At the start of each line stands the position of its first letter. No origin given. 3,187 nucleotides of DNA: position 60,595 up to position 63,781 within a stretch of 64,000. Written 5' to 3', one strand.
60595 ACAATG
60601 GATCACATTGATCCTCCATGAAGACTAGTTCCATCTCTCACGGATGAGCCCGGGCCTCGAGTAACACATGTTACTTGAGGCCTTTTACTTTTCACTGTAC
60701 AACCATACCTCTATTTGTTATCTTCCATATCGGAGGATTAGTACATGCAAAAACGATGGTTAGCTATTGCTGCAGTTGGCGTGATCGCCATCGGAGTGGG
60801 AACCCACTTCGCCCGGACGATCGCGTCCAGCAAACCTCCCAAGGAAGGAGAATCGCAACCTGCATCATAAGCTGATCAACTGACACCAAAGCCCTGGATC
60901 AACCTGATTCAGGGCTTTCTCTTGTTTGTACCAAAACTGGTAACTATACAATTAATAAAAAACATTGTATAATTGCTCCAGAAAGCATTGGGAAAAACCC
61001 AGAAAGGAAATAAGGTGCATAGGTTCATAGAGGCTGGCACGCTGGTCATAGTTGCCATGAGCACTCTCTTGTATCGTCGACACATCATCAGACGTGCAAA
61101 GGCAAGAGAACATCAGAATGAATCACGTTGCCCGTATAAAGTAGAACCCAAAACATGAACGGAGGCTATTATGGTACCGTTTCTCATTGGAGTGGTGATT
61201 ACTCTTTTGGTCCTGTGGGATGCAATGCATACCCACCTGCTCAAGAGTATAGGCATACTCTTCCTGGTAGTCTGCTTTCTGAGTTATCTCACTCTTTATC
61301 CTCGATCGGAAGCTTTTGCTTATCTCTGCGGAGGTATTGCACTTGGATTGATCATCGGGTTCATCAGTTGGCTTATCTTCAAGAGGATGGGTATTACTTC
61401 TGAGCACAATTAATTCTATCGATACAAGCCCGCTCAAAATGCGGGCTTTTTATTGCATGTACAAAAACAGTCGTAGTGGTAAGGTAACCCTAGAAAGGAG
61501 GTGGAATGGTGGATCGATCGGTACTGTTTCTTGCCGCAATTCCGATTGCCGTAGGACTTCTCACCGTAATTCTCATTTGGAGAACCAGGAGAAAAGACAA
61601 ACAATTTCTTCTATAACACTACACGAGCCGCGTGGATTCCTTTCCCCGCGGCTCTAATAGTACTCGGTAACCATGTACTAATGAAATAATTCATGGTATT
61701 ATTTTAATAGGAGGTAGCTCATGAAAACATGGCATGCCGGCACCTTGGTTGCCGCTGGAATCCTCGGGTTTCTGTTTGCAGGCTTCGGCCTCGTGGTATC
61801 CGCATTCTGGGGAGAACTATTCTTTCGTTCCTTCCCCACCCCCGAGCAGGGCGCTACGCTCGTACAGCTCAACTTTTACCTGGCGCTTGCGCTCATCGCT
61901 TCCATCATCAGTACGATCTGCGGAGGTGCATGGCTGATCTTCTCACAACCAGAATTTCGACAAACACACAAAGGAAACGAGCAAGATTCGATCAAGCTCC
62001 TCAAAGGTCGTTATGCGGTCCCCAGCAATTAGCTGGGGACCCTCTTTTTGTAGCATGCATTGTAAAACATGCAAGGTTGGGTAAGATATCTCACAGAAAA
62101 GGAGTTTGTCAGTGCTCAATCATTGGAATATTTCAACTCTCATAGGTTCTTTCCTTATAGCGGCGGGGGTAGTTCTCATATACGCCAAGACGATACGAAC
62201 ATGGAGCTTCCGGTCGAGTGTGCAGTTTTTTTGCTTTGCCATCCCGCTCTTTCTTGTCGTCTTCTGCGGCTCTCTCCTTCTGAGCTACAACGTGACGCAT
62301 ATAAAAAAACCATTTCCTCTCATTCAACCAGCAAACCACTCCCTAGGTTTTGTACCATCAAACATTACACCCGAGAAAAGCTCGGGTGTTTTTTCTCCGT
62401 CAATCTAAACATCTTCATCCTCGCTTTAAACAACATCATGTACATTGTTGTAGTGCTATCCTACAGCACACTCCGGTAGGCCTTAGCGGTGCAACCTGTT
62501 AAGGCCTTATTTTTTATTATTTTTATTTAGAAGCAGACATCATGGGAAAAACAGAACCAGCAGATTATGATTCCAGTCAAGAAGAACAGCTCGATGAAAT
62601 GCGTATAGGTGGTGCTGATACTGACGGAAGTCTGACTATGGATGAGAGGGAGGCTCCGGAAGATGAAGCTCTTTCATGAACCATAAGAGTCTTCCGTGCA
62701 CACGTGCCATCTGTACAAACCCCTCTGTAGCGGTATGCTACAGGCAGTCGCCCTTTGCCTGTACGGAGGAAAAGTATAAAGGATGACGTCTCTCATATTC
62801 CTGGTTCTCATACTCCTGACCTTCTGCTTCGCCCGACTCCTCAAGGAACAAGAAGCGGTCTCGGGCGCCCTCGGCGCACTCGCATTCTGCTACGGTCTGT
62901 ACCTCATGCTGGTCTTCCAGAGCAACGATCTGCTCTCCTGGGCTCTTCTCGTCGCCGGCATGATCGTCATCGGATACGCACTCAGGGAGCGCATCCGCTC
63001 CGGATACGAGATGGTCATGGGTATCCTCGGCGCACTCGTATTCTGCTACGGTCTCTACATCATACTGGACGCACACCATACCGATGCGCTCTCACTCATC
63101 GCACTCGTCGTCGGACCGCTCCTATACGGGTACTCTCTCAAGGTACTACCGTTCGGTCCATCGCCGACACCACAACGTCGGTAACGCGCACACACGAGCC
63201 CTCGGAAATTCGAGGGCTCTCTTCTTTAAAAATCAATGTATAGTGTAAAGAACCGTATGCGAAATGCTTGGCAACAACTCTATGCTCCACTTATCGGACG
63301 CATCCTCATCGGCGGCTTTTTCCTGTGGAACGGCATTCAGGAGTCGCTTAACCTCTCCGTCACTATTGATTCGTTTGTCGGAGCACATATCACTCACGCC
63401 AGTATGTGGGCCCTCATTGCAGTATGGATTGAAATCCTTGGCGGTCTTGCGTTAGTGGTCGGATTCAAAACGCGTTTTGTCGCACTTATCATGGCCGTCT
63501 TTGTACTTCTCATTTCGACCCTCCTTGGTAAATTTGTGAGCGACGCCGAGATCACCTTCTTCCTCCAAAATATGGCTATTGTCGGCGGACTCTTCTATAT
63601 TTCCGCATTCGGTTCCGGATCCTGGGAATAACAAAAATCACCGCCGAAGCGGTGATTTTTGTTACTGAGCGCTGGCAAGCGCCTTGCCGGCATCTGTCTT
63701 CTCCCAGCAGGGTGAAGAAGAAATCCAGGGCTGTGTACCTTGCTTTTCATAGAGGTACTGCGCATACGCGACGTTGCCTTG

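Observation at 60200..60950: Noncoding region with consensus promoter, internal terminators and a downstream 41-aa peptide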

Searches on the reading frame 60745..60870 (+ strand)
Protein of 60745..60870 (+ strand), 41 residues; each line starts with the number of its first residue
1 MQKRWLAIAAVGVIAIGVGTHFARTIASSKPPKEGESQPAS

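Call 9: search_protein_families(library=pfam, max_evalue=0.1, proteins=[window:60745-60870:+])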
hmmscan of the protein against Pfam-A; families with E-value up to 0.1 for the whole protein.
window:60745-60870:+ (41 aa): 0 families

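Call 11: find_encoding_contigs(protein=window:60745-60870:+, flank=5000, max_places=10)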
Protein window:60745-60870:+ (41 aa): 1 contig read that carries it; 1 place shown.
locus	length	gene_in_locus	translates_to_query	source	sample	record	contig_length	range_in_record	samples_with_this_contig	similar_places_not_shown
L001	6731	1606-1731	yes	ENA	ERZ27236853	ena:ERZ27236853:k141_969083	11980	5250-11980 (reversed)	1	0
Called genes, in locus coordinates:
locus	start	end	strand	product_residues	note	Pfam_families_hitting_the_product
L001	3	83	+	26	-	?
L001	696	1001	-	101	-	-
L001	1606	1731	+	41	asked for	-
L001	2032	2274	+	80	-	-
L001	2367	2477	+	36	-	-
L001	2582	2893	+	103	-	-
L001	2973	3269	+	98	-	-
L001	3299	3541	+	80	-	-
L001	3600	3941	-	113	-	-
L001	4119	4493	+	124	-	PF07681:DoxX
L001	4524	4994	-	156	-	-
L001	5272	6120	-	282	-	PF02272:DHHA1 (faint)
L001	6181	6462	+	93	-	PF01016:Ribosomal_L27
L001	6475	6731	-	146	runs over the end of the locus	PF01281:Ribosomal_L9_N, PF03948:Ribosomal_L9_C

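Call 14: find_homologous_proteins(query=window:60745-60870:+, max_evalue=10)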
Query window:60745-60870:+ (41 aa): 1 proteins with E <= 10 among 1 candidates.
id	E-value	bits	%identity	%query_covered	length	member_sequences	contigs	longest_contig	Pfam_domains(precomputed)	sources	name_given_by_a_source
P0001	1.9e-18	81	100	100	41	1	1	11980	-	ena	-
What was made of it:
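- Tried and rejected: The word-index search returned only the peptide itself (call 14).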

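Call 49: search_protein_families(library=phrogs, max_evalue=0.01, proteins=[window:60745-60870:+])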
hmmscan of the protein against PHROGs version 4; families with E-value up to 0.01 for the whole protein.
window:60745-60870:+ (41 aa): 0 families

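Call 50: search_protein_families(library=padloc, max_evalue=0.01, proteins=[window:60745-60870:+])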
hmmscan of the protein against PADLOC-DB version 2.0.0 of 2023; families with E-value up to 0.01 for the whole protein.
window:60745-60870:+ (41 aa): 0 families

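Call 57: list_cluster_members(proteins=[P0040, P0039, P0038, P0001, P0041])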
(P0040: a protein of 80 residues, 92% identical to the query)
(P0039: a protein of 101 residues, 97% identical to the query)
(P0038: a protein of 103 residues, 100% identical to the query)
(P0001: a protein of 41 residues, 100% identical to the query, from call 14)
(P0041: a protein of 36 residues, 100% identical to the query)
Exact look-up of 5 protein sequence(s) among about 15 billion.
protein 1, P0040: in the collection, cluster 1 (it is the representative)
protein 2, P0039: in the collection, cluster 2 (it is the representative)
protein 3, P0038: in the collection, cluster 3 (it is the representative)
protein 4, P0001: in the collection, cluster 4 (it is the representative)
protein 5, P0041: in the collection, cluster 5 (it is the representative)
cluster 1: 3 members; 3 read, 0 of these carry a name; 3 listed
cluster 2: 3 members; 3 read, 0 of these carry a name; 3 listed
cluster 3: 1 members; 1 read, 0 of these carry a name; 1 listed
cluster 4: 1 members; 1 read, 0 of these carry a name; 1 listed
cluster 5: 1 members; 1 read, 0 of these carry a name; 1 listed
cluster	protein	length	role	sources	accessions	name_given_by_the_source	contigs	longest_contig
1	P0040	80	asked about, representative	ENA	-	-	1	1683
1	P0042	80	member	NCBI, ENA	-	-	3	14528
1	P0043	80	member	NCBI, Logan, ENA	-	-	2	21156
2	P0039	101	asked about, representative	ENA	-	-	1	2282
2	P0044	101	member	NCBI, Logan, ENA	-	-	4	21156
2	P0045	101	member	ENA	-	-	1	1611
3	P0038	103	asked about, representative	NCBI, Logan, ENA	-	-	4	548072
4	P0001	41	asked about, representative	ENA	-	-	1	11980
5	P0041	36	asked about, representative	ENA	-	-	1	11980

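Call 58: find_encoding_contigs(protein=P0045, flank=5000, max_places=10)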
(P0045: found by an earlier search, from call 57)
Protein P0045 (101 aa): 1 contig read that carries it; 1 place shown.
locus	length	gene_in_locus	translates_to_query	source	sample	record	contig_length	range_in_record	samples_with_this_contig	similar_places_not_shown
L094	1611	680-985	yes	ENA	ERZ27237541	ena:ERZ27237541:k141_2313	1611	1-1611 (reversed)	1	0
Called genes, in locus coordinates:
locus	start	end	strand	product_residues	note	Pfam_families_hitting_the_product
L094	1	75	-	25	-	?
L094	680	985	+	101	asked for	-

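Call 78: search_protein_families(library=ncbifam, max_evalue=0.1, proteins=[window:60745-60870:+])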
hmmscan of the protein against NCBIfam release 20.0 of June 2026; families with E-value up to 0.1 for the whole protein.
window:60745-60870:+ (41 aa): 1 family
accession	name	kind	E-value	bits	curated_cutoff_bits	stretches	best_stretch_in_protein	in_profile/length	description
NF053845.1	CoaP_CTERM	equivalog_domain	0.0097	15.6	35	1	5-24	12-31/35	choice-of-anchor protein CoaP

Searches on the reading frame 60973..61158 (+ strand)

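Call 9: search_protein_families(library=pfam, max_evalue=0.1, proteins=[window:60973-61158:+])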
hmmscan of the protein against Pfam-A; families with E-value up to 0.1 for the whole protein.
window:60973-61158:+ (61 aa): 1 family
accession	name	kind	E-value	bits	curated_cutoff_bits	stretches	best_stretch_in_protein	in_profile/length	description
PF03339.19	Pox_L3_FP4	-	0.014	14.9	25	1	8-29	239-260/316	Poxvirus L3/FP4 protein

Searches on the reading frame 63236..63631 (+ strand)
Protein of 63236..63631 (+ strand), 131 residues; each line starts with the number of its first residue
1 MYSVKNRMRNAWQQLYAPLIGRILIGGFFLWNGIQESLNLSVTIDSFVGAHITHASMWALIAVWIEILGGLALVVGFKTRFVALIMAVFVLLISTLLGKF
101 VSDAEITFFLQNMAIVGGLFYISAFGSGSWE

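Call 10: search_protein_families(library=pfam, max_evalue=0.01, proteins=[window:63236-63631:+])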
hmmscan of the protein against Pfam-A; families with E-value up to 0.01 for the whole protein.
window:63236-63631:+ (131 aa): 4 families
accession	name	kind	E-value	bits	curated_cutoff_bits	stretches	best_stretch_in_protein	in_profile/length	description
PF07681.17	DoxX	-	1.1e-14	55.3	23.6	1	18-93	2-79/85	DoxX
PF02077.20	SURF4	-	3.3e-05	24.1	27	1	53-129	173-257/267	SURF4 family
PF07291.16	MauE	-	0.0016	19.1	27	1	17-96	4-86/128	Methylamine utilisation protein MauE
PF15841.10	TMEM239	-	0.0056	17.1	27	1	47-98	87-138/155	Transmembrane protein 239 family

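Call 22: find_homologous_proteins(query=window:63236-63631:+, max_evalue=1e-10)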
Query window:63236-63631:+ (131 aa): 34 proteins with E <= 1e-10 among 83 candidates.
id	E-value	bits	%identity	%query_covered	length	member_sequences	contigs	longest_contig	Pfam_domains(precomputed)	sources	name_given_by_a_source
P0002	3.1e-71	256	100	95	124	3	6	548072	PF07681.18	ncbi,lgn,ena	-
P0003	3.1e-46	175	69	93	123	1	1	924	PF02077.21,PF07291.17,PF07681.18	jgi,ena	-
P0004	1.9e-43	166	65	92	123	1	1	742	PF07681.18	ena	-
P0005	8.4e-33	132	54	93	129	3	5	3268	PF02077.21,PF07291.17,PF07681.18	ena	-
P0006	3.3e-32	130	51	92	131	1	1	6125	PF02077.21,PF07681.18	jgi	jgi:putative oxidoreductase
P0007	1.6e-30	124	52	92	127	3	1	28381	PF02077.21,PF07291.17,PF07681.18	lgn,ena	-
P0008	4.1e-30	123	50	92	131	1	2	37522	PF02077.21,PF07291.17,PF07681.18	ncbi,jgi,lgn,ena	-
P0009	8.2e-30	122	52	92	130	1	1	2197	PF02077.21,PF07291.17,PF07681.18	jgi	-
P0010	1.4e-29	121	53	89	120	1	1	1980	PF02077.21,PF07681.18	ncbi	-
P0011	2.9e-29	120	51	95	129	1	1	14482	PF02077.21,PF07291.17,PF07681.18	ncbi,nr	ncbi:MAG: DoxX family protein [Patescibacteria group bacterium]|nr:DoxX family protein [Patescibacte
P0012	3.5e-29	120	50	89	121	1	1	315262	PF07681.18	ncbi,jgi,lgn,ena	jgi:putative oxidoreductase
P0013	8.3e-29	119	50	93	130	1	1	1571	PF07681.18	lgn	-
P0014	9.2e-29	119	50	92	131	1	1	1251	PF02077.21,PF07681.18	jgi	jgi:putative oxidoreductase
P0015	2.4e-28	117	51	88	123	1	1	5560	PF02077.21,PF07291.17,PF07681.18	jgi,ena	jgi:putative oxidoreductase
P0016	3.0e-28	117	52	89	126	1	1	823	PF02077.21,PF07291.17,PF07681.18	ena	-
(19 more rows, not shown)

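Call 23: find_encoding_contigs(protein=P0002, flank=6000, max_places=10)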
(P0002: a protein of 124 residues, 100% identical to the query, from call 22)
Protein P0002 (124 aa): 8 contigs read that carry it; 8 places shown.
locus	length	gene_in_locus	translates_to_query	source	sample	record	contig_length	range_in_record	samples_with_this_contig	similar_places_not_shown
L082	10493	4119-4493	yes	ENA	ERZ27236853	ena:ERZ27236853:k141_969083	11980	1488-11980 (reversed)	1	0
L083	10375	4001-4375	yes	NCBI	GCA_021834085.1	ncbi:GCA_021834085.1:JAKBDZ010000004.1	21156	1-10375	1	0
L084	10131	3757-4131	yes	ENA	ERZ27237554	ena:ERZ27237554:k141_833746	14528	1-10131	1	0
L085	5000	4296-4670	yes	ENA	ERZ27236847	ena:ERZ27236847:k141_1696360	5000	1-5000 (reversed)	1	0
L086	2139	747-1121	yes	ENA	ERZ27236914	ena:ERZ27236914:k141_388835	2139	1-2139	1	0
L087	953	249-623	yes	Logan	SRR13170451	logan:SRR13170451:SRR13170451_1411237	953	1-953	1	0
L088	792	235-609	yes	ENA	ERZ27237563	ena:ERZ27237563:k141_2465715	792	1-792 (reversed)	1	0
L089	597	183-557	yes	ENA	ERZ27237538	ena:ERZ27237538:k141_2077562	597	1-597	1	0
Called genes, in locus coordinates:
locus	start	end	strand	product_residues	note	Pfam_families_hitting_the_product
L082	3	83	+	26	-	?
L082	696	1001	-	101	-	-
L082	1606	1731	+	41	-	-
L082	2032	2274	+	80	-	-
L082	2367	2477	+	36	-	-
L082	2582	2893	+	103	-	-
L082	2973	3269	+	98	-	-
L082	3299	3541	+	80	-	-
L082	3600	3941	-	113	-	-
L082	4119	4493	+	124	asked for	PF07681:DoxX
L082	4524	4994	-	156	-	-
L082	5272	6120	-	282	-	PF02272:DHHA1 (faint)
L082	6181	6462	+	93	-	PF01016:Ribosomal_L27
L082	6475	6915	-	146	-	PF01281:Ribosomal_L9_N, PF03948:Ribosomal_L9_C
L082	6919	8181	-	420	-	PF00595:PDZ, PF13180:PDZ_2, PF17820:PDZ_6, PF03572:Peptidase_S41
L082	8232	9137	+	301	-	PF01544:CorA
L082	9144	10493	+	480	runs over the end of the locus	PF00133:tRNA-synt_1 (faint), PF01406:tRNA-synt_1e, PF09334:tRNA-synt_1g (weak), PF23493:CysS_C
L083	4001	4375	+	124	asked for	PF07681:DoxX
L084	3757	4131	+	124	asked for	PF07681:DoxX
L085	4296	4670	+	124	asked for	PF07681:DoxX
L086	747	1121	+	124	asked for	PF07681:DoxX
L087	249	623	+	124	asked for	PF07681:DoxX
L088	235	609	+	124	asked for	PF07681:DoxX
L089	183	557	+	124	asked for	PF07681:DoxX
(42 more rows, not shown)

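Call 24: list_cluster_members(proteins=[P0002])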
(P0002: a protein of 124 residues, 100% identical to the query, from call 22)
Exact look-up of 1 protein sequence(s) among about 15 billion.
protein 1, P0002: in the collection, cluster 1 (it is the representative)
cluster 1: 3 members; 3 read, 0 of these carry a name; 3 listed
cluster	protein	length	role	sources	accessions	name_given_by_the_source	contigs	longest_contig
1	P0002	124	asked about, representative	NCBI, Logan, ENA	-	-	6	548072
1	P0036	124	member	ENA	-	-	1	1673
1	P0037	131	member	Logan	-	-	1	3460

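Call 34: find_encoding_contigs(protein=P0037, flank=6000, max_places=6)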
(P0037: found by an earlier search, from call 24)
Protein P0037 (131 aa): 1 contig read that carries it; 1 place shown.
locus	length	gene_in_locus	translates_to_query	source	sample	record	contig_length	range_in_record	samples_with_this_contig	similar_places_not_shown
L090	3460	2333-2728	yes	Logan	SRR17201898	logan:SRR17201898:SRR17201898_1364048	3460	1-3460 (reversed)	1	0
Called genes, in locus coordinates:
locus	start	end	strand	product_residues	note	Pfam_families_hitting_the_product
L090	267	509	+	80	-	-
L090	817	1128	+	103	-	-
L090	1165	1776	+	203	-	-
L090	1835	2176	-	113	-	-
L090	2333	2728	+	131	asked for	PF07681:DoxX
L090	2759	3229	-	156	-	-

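Call 35: find_encoding_contigs(protein=P0036, flank=6000, max_places=6)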
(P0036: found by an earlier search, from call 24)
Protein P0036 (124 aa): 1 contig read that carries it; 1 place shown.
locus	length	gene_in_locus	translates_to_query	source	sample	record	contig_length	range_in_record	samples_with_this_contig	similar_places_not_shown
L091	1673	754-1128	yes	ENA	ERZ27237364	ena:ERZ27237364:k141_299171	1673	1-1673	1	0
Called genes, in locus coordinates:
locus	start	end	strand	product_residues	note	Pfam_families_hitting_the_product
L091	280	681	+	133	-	-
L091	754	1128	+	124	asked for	PF07681:DoxX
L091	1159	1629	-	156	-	-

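Call 78: search_protein_families(library=ncbifam, max_evalue=0.1, proteins=[L082:4524-4994:-])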
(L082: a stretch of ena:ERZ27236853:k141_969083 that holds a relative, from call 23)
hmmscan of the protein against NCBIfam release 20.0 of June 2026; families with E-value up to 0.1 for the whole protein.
L082:4524-4994:- (156 aa): 0 families
